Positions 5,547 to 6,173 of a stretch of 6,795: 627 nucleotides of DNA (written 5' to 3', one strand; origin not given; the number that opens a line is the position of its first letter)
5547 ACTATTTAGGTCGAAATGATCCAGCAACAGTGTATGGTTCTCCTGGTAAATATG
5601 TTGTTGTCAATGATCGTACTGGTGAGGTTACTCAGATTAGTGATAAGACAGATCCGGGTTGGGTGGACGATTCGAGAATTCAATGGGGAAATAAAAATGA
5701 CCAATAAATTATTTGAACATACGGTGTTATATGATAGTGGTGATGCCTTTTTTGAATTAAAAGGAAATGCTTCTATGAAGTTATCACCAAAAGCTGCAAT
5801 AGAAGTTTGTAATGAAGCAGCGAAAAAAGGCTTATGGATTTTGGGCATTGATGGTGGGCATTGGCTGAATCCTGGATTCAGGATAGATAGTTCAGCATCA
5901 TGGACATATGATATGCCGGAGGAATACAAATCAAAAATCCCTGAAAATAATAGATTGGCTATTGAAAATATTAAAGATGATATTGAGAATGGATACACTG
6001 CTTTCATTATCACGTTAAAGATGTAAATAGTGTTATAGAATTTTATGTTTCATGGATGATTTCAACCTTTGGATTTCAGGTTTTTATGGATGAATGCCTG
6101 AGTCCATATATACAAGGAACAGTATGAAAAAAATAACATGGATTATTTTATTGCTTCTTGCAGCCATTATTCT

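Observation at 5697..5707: Immunity start codon overlaps the colicin stop (translational coupling)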

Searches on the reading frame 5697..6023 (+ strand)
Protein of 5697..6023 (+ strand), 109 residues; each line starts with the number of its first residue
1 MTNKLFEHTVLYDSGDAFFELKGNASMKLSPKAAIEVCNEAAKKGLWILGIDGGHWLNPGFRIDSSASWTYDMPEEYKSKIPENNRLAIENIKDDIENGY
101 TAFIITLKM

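Call 3: search_solved_structures(query=window:5697-6023:+, show_alignments=2)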
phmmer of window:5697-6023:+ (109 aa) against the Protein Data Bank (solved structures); distinct sequences matched with E-value up to 0.001: 2.
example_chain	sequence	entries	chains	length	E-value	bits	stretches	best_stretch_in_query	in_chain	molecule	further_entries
2fhz_A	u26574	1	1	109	9.3e-73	244.3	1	1-109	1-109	Colicin-E5 immunity protein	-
2dfx_I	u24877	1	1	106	1.5e-70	237.3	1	4-109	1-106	Colicin-E5 immunity protein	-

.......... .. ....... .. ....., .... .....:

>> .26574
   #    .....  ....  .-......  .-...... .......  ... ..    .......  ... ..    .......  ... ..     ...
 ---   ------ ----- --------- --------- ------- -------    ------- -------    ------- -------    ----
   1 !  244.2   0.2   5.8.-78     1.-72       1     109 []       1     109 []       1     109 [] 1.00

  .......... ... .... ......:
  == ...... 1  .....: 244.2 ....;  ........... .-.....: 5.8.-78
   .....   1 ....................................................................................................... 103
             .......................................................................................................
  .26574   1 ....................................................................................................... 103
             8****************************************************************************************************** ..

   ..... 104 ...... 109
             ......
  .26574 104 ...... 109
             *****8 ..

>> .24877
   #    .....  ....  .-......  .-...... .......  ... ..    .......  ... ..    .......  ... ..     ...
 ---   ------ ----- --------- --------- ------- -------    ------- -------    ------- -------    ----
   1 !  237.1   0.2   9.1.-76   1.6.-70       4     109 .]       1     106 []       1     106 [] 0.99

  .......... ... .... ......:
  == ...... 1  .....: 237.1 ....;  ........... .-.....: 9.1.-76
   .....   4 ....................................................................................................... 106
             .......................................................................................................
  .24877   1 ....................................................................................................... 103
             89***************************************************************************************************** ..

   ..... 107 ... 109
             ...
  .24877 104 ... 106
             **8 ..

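Call 4: search_protein_families(library=pfam, proteins=[window:5697-6023:+])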
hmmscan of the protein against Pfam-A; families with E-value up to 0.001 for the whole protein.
window:5697-6023:+ (109 aa): 1 family
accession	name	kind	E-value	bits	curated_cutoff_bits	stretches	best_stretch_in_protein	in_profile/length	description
PF11480.13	ImmE5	-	5.8e-26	91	25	1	27-107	1-81/82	Colicin-E5 Imm protein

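Call 16: find_homologous_proteins(query=window:5697-6023:+, max_evalue=0.001)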
Query window:5697-6023:+ (109 aa): 26 proteins with E <= 0.001 among 27 candidates.
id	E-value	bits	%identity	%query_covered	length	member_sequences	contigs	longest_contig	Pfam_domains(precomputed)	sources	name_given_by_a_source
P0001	2.2e-67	242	99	100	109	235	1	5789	PF11480.14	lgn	-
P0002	5.9e-50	186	76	98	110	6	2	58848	PF11480.14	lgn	-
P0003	1.4e-48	181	72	98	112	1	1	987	PF11480.14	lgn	-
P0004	2.7e-46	174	71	98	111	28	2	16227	PF11480.14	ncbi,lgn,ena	-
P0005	8.1e-46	172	70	98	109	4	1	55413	PF11480.14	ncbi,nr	ncbi:colicin transporter [Rahnella victoriana]|nr:colicin transporter [Rahnella victoriana]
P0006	1.3e-45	172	93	76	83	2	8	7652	PF11480.14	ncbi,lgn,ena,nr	ncbi:TPA: colicin transporter [Escherichia coli]|nr:colicin transporter [Escherichia coli] EKO911143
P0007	1.6e-45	171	69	98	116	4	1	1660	PF11480.14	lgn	-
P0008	2.1e-45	171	68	100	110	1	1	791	PF11480.14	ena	-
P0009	2.1e-45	171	70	100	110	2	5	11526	PF11480.14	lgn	-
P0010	1.1e-43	165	73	91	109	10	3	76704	PF11480.14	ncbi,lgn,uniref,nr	ncbi:colicin transporter [Morganella morganii]|uniref:Colicin immunity protein n=3 Tax=Pseudomonadot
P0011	1.8e-43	165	69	100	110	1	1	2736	PF11480.14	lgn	-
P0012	6.5e-42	160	64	98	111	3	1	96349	PF11480.14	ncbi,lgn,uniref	ncbi:colicin transporter (plasmid) [Morganella morganii]|uniref:colicin transporter n=1 Tax=Morganel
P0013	2.1e-39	152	65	100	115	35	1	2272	PF11480.14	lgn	-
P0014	6.7e-38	147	100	62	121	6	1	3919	PF11480.14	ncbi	-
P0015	1.4e-37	146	64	99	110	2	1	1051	PF11480.14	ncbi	-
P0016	2.5e-37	145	99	61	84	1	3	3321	PF11480.14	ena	-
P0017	2.6e-37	145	61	98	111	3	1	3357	PF11480.14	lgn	-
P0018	4.4e-37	144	63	98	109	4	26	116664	PF11480.14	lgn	-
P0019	9.1e-37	143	69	91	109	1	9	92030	PF11480.14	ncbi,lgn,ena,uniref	ncbi:colicin transporter [Proteus mirabilis]|uniref:colicin transporter n=1 Tax=Proteus mirabilis Ta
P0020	6.4e-36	140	98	60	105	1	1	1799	PF11480.14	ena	-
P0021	4.5e-32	128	53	98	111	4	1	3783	PF11480.14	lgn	-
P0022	2.0e-31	126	57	98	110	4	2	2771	PF11480.14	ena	-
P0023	8.4e-31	124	68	74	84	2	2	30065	PF11480.14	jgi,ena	-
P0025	3.6e-18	83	70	51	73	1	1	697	PF11480.14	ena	-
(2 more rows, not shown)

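Call 19: find_encoding_contigs(protein=P0005, flank=3000, max_places=2)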
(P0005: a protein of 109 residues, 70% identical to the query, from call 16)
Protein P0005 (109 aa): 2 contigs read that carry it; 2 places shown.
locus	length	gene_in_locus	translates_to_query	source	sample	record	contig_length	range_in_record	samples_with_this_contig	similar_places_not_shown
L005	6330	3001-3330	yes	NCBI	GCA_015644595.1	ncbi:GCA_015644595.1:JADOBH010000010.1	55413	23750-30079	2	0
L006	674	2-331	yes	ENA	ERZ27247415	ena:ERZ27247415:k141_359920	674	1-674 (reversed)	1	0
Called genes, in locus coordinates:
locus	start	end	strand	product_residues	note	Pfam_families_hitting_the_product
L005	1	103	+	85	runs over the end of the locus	-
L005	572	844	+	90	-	PF21431:Col-Pyo_DNase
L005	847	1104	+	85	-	PF01320:Colicin_Pyocin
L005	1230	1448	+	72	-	PF06958:Pyocin_S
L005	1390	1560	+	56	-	PF01320:Colicin_Pyocin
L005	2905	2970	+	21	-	-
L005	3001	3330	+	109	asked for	PF11480:ImmE5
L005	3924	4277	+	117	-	PF09313:TehB-like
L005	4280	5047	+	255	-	PF03602:Cons_hypoth95 (weak), PF01209:Ubie_methyltran, PF13489:Methyltransf_23, PF02353:CMAS, PF05175:MTS (weak), PF13847:Methyltransf_31, PF08241:Methyltransf_11, PF13649:Methyltransf_25, +3 more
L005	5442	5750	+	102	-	PF09313:TehB-like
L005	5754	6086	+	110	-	PF09313:TehB-like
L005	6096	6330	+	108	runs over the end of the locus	PF08956:DUF1869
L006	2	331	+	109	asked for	PF11480:ImmE5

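Call 20: find_encoding_contigs(protein=P0010, flank=3000, max_places=2)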
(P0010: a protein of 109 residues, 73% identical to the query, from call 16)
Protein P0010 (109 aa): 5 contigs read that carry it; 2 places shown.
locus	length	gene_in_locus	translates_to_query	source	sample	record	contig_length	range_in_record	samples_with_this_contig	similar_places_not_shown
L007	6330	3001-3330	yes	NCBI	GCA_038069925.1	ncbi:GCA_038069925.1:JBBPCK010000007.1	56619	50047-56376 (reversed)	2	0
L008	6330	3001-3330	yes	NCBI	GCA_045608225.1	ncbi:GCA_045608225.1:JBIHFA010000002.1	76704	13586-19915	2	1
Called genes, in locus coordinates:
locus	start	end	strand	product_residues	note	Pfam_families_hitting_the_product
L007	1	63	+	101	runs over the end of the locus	PF04311:DUF459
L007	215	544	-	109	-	PF04352:ProQ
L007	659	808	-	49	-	-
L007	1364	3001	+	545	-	PF03515:Cloacin, PF12106:Colicin_E5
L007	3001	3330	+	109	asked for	PF11480:ImmE5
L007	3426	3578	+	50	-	PF02402:Lysis_col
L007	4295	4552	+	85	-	PF01320:Colicin_Pyocin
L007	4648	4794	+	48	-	PF02402:Lysis_col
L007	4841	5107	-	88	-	-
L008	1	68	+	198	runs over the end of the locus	PF00657:Lipase_GDSL (faint), PF04311:DUF459, PF13472:Lipase_GDSL_2 (weak)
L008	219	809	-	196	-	PF04352:ProQ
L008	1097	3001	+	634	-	PF03515:Cloacin, PF12106:Colicin_E5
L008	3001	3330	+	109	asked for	PF11480:ImmE5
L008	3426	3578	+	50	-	PF02402:Lysis_col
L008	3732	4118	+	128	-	-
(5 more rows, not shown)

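Call 21: find_encoding_contigs(protein=P0018, flank=3000, max_places=2)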
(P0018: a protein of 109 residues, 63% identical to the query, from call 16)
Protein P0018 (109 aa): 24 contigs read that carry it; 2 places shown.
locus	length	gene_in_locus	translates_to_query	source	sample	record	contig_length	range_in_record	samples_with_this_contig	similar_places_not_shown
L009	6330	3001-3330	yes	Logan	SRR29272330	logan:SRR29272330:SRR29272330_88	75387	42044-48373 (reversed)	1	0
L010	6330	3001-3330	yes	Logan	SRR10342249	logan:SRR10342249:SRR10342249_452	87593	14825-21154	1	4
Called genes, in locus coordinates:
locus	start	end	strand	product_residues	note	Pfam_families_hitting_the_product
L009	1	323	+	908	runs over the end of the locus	PF10150:RNase_E_G, PF20833:RNase_E_G_Thio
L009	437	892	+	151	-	PF02082:Rrf2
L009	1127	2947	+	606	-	PF01336:tRNA_anti-codon, PF00152:tRNA-synt_2, PF02938:GAD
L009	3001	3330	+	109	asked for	PF11480:ImmE5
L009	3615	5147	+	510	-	PF00324:AA_permease, PF13520:AA_permease_2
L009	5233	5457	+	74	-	PF01206:TusA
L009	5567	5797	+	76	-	PF02609:Exonuc_VII_S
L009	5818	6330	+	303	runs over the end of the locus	PF00348:polyprenyl_synt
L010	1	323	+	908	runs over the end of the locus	PF10150:RNase_E_G, PF20833:RNase_E_G_Thio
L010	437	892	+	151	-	PF02082:Rrf2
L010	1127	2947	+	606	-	PF01336:tRNA_anti-codon, PF00152:tRNA-synt_2, PF02938:GAD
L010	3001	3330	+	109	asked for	PF11480:ImmE5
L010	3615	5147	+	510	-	PF00324:AA_permease, PF13520:AA_permease_2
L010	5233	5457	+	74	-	PF01206:TusA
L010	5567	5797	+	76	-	PF02609:Exonuc_VII_S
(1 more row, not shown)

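Call 23: find_encoding_contigs(protein=P0002, flank=3000, max_places=2)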
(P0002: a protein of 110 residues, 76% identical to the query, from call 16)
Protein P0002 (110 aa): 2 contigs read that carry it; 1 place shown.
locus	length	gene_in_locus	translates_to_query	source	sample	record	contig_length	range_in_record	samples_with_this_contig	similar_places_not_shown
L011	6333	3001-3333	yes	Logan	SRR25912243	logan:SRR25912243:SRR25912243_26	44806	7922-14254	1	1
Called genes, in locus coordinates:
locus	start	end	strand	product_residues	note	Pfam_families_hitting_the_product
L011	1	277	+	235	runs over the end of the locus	-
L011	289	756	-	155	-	PF08808:RES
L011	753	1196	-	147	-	PF20432:Xre-like-HTH, PF09722:Xre_MbcA_ParS_C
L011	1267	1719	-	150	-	-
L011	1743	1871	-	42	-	-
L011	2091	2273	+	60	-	PF07927:HicA_toxin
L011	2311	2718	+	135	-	PF15919:HicB_lk_antitox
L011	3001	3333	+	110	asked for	PF11480:ImmE5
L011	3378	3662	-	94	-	PF01381:HTH_3 (weak)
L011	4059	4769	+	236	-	PF11254:DUF3053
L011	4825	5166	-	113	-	PF01381:HTH_3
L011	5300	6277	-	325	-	PF00389:2-Hacid_dh, PF02826:2-Hacid_dh_C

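Call 24: find_encoding_contigs(protein=P0004, flank=3000, max_places=2)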
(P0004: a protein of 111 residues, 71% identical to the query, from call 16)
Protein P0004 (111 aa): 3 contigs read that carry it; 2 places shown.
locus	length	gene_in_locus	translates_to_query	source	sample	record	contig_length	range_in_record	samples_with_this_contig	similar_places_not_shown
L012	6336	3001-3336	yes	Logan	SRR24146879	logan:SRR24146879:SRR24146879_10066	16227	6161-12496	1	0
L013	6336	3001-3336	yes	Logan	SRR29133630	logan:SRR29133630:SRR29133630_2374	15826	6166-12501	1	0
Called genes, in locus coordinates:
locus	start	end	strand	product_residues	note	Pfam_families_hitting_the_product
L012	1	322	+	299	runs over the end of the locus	PF00892:EamA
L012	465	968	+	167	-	PF00210:Ferritin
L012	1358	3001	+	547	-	PF03515:Cloacin, PF12106:Colicin_E5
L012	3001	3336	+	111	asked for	PF11480:ImmE5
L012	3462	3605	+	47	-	-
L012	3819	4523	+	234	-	PF00345:PapD_N, PF02753:PapD_C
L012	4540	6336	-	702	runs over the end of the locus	PF00270:DEAD (weak), PF04851:ResIII (faint), PF06733:DEAD_2, PF13307:Helicase_C_2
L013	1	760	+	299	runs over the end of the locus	PF00892:EamA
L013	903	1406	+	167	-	PF00210:Ferritin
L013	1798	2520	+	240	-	PF03515:Cloacin (weak)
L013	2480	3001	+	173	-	PF12106:Colicin_E5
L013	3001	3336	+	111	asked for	PF11480:ImmE5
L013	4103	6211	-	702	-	PF00270:DEAD (weak), PF04851:ResIII (faint), PF06733:DEAD_2, PF13307:Helicase_C_2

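Call 25: find_encoding_contigs(protein=P0012, flank=3000, max_places=2)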
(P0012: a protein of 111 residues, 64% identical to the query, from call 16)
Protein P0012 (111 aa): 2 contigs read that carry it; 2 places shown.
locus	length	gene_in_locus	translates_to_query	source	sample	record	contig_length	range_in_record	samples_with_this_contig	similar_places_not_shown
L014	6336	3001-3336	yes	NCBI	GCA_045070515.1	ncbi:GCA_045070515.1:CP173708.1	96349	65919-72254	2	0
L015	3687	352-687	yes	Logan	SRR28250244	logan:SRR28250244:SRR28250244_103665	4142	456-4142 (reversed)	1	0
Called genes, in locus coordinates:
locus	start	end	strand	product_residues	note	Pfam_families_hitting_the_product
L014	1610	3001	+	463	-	PF03515:Cloacin, PF12106:Colicin_E5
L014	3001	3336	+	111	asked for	PF11480:ImmE5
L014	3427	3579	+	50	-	PF02402:Lysis_col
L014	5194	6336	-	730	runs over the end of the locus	PF03797:Autotransporter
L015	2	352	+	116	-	?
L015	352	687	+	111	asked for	PF11480:ImmE5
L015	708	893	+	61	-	-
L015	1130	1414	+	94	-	-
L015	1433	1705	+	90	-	-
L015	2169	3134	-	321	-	PF01548:DEDD_Tnp_IS110, PF02371:Transposase_20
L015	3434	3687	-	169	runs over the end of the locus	-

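Call 40: find_encoding_contigs(protein=P0006, flank=3500, max_places=3)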
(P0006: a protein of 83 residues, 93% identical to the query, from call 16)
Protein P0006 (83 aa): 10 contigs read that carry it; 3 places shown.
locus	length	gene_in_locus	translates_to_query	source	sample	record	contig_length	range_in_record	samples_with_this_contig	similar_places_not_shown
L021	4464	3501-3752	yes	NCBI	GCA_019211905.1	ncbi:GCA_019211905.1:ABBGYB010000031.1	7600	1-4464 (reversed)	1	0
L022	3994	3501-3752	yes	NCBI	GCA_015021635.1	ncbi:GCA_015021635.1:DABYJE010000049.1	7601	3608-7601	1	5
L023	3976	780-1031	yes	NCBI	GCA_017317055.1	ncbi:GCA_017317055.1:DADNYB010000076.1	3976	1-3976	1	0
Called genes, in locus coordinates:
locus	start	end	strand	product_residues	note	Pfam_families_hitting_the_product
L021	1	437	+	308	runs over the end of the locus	PF03389:MobA_MobL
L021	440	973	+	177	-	-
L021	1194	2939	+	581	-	PF03515:Cloacin, PF06958:Pyocin_S (weak), PF11570:E2R135 (faint), PF09000:Cytotoxic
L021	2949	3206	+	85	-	PF03513:Cloacin_immun, PF24731:DUF7683 (weak)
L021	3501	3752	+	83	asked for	PF11480:ImmE5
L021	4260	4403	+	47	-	PF02402:Lysis_col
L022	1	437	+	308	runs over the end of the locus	PF03389:MobA_MobL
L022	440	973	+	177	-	-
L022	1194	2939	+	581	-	PF03515:Cloacin, PF06958:Pyocin_S (weak), PF11570:E2R135 (faint), PF09000:Cytotoxic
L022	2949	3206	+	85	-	PF03513:Cloacin_immun, PF24731:DUF7683 (weak)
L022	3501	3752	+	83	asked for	PF11480:ImmE5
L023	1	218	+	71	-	PF09000:Cytotoxic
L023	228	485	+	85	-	PF03513:Cloacin_immun, PF24731:DUF7683 (weak)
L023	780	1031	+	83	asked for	PF11480:ImmE5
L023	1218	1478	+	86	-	PF01320:Colicin_Pyocin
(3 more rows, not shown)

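Call 47: list_cluster_members(proteins=[window:5697-6023:+, window:5775-6023:+])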
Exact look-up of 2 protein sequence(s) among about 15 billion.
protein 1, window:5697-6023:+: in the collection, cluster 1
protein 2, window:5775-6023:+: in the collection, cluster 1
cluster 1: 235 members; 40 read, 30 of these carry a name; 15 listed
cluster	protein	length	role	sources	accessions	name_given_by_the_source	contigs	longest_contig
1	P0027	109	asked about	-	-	colicin transporter [Escherichia coli] | Colicin-E5 Imm protein. | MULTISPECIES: colicin transporter [Enterobacteriaceae]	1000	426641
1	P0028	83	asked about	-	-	colicin E5 immunity protein [Escherichia coli] | hypothetical protein | Colicin-E5 immunity protein n=19 Tax=Bacteria TaxID=2 RepID=IMM5_ECOLX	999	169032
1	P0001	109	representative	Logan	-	-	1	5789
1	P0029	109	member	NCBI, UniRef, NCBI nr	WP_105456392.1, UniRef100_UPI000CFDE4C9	colicin transporter [Escherichia coli] | colicin transporter n=1 Tax=Escherichia coli TaxID=562 RepID=UPI000CFDE4C9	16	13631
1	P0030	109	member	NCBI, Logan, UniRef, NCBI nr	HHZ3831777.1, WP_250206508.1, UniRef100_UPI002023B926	colicin transporter [Escherichia coli] | colicin transporter n=1 Tax=Escherichia coli TaxID=562 RepID=UPI002023B926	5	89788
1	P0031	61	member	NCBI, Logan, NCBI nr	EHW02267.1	colicin-E5 immunity protein [Escherichia coli DEC8A]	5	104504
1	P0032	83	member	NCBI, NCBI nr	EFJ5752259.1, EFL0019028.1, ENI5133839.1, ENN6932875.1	colicin transporter [Escherichia coli]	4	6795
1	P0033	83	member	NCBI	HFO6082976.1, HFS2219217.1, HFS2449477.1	TPA: hypothetical protein ACHXJU_005365, partial [Escherichia coli]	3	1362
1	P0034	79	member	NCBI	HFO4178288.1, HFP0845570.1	TPA: hypothetical protein ACHKGF_005047, partial [Escherichia coli]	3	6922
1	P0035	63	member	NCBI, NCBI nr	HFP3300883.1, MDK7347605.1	hypothetical protein QP515_10925, partial [Bifidobacterium dentium] | hypothetical protein [Bifidobacterium dentium]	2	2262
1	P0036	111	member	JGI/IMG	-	hypothetical protein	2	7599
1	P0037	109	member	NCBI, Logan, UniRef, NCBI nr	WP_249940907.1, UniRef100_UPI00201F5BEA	colicin transporter [Escherichia coli] | colicin transporter n=1 Tax=Escherichia coli TaxID=562 RepID=UPI00201F5BEA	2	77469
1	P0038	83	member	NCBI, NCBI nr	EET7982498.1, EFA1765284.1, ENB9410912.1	colicin transporter [Escherichia coli]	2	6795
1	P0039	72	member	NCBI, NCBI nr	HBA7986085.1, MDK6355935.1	TPA: hypothetical protein J1Z86_004724, partial [Escherichia coli] | hypothetical protein [Escherichia coli]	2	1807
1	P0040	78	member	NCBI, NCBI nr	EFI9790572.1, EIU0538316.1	hypothetical protein HIF56_005450, partial [Escherichia coli] | hypothetical protein [Escherichia coli]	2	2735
